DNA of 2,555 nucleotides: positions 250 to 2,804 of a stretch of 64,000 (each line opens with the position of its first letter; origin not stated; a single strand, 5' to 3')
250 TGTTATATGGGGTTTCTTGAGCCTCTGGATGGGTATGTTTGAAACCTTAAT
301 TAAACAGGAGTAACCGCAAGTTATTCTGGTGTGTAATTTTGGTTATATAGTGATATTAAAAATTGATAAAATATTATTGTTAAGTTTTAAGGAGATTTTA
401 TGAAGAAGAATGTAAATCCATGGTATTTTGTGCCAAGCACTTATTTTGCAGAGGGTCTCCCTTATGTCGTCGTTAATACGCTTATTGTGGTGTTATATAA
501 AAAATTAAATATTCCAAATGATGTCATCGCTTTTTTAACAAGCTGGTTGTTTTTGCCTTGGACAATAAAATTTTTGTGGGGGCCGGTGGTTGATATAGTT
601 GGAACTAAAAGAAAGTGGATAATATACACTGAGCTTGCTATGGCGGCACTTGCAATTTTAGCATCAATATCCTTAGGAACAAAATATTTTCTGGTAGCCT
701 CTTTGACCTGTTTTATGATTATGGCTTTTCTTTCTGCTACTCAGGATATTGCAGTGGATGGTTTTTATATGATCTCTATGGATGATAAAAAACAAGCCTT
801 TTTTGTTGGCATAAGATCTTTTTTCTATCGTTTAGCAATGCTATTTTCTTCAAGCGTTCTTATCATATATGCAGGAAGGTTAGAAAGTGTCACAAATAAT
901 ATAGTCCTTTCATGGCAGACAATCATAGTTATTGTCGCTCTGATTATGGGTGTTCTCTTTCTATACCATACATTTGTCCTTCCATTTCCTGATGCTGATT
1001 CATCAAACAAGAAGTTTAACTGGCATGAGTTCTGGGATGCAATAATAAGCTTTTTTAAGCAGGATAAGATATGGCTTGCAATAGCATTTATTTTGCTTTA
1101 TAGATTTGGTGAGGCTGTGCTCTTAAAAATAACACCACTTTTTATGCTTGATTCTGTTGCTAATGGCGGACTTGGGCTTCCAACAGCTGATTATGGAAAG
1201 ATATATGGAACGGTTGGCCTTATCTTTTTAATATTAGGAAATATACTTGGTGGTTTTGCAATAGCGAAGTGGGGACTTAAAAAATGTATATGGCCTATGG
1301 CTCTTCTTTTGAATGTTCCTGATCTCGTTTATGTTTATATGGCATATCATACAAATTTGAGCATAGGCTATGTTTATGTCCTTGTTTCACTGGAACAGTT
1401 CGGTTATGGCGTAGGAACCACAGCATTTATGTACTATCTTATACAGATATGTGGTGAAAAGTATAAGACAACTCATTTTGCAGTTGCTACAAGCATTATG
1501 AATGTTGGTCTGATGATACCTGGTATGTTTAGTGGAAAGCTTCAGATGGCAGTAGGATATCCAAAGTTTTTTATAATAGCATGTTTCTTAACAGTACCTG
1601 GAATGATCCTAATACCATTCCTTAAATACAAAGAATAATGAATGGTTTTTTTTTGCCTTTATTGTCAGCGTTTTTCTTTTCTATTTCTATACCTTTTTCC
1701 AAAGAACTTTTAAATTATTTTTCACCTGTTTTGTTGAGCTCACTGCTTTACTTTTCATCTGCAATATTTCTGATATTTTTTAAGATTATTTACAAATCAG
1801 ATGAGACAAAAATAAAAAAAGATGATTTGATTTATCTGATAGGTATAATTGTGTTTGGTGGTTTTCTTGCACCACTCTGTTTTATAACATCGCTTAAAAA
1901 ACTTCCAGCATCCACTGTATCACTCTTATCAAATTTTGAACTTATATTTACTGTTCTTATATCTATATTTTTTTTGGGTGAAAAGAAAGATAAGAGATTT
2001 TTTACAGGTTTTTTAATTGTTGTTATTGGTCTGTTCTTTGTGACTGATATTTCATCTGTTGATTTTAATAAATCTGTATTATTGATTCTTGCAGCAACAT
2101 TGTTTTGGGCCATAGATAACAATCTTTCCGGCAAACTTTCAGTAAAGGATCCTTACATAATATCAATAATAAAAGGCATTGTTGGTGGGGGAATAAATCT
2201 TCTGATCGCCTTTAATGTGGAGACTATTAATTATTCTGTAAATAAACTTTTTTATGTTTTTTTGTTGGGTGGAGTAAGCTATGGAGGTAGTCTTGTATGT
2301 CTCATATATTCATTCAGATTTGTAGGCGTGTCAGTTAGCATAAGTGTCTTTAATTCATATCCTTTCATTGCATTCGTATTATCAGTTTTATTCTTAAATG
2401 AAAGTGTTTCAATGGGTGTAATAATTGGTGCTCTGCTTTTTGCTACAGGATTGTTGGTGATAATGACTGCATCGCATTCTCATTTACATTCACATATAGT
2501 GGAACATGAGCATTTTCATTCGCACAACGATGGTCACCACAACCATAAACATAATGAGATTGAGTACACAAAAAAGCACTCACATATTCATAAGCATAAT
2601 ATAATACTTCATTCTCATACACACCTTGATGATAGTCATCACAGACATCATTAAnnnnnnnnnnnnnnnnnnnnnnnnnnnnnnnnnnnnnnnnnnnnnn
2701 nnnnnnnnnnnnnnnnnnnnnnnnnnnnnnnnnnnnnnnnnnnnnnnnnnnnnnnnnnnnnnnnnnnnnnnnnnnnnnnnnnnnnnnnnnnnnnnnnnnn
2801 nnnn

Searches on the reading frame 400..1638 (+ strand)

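Call 7: search_protein_families(library=pfam, proteins=[window:400-1638:+])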
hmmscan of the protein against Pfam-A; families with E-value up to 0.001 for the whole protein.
window:400-1638:+ (412 aa): 2 families
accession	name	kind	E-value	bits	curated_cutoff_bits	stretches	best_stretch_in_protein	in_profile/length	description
PF07690.21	MFS_1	-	3e-18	66.3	33.4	2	15-372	5-344/347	Major Facilitator Superfamily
PF13000.13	Acatn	-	0.00058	19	23.7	0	47-125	42-145/546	Acetyl-coenzyme A transporter 1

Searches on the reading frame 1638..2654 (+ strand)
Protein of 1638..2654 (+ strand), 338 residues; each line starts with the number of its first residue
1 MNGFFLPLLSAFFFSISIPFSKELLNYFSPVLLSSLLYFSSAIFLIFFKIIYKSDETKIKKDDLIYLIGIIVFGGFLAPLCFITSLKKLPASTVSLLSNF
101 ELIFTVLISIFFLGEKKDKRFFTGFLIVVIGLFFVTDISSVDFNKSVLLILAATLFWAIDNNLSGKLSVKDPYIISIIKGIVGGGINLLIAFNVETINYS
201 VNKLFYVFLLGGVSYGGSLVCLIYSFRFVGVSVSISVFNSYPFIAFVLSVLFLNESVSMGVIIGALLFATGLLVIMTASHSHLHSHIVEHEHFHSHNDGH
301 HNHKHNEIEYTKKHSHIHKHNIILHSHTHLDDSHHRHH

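Call 7: search_protein_families(library=pfam, proteins=[window:1638-2654:+])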
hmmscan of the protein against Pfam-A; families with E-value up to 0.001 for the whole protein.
window:1638-2654:+ (338 aa): 2 families
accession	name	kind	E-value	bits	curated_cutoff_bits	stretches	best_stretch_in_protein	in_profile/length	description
PF00892.27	EamA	-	1.2e-33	116.7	28.2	2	3-136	3-134/135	EamA-like transporter family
PF03151.22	TPT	-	1.1e-07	32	30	1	20-167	20-167/291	Triose-phosphate Transporter family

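Call 25: find_related_loci(query=window:1638-2654:+, collection=genome_contigs, flank=10000)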
Query window:1638-2654:+ (338 aa) in genome_contigs; peptide patterns used: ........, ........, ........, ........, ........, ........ (x = any residue, [..] = any of these).
599 stretches matched a pattern, but none encodes a relative of the query by tblastn (E <= 1e-3).

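Call 42: find_encoding_contigs(protein=window:1638-2654:+, flank=10000, max_places=10)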
Protein window:1638-2654:+ (338 aa): no gene with exactly this product is on record in the collection.

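Call 43: find_homologous_proteins(query=window:1638-2654:+, max_evalue=1e-30)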
Query window:1638-2654:+ (338 aa): 15 proteins with E <= 1e-30 among 8000 candidates.
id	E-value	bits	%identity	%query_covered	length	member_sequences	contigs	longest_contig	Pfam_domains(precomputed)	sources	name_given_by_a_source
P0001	4.0e-208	709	99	100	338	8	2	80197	PF00892.27,PF03151.23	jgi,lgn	jgi:drug/metabolite transporter (DMT)-like permease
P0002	5.0e-81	291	45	98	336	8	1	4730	PF00892.27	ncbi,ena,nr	ncbi:MAG TPA: DMT family transporter [Elusimicrobiales bacterium]|nr:DMT family transporter [Elusimi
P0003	6.1e-72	261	43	99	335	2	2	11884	PF00892.27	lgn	-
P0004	6.5e-68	248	41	98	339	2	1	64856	PF00892.27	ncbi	-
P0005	1.1e-62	231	37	99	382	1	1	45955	PF00892.27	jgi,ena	jgi:drug/metabolite transporter (DMT)-like permease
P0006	1.8e-58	217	35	100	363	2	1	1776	PF00892.27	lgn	-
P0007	1.1e-55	208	38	94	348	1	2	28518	PF00892.27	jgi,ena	-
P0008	1.1e-55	208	36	98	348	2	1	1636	PF00892.27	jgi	jgi:drug/metabolite transporter (DMT)-like permease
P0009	7.2e-55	205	33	98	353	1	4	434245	PF00892.27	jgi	jgi:drug/metabolite transporter (DMT)-like permease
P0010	9.5e-52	195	35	98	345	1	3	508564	PF00892.27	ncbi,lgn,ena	-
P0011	1.1e-51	195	35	99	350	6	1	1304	PF00892.27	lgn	-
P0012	2.0e-46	177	33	98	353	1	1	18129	PF00892.27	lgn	-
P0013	4.6e-46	176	31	96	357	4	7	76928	PF00892.27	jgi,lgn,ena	jgi:drug/metabolite transporter (DMT)-like permease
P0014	1.5e-44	171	32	99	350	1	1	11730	PF00892.27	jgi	jgi:drug/metabolite transporter (DMT)-like permease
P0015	2.1e-41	161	32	98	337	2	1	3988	PF00892.27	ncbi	-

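Call 44: find_encoding_contigs(protein=P0001, flank=10000, max_places=10)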
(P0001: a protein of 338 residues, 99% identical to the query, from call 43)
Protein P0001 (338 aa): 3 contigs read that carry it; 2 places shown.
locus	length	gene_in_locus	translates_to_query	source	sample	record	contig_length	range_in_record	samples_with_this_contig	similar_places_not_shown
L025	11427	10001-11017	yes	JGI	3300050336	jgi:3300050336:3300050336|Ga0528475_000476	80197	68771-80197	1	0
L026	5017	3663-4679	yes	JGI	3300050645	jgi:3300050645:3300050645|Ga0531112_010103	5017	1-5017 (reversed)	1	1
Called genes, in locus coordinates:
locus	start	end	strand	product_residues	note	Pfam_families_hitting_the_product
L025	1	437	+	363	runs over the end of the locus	PF00535:Glycos_transf_2, PF13641:Glyco_tranf_2_3 (faint)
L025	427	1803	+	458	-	PF04932:Wzy_C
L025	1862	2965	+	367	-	PF13439:Glyco_transf_4, PF00982:Glyco_transf_20 (faint), PF00534:Glycos_transf_1, PF20706:GT4-conflict, PF13692:Glyco_trans_1_4, PF13524:Glyco_trans_1_2 (weak)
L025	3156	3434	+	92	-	PF13412:HTH_24 (weak), PF25212:HVO_A0114 (weak), PF01022:HTH_5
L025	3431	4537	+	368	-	PF00534:Glycos_transf_1, PF13692:Glyco_trans_1_4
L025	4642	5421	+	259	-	PF08843:AbiEii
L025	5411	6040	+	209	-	-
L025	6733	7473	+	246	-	PF00535:Glycos_transf_2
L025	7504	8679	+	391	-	PF04932:Wzy_C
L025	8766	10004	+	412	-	PF07690:MFS_1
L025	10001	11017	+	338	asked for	PF00892:EamA, PF03151:TPT, PF00892:EamA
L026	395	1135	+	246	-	PF00535:Glycos_transf_2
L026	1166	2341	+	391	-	PF04932:Wzy_C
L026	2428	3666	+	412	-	PF07690:MFS_1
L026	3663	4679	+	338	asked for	PF00892:EamA, PF03151:TPT, PF00892:EamA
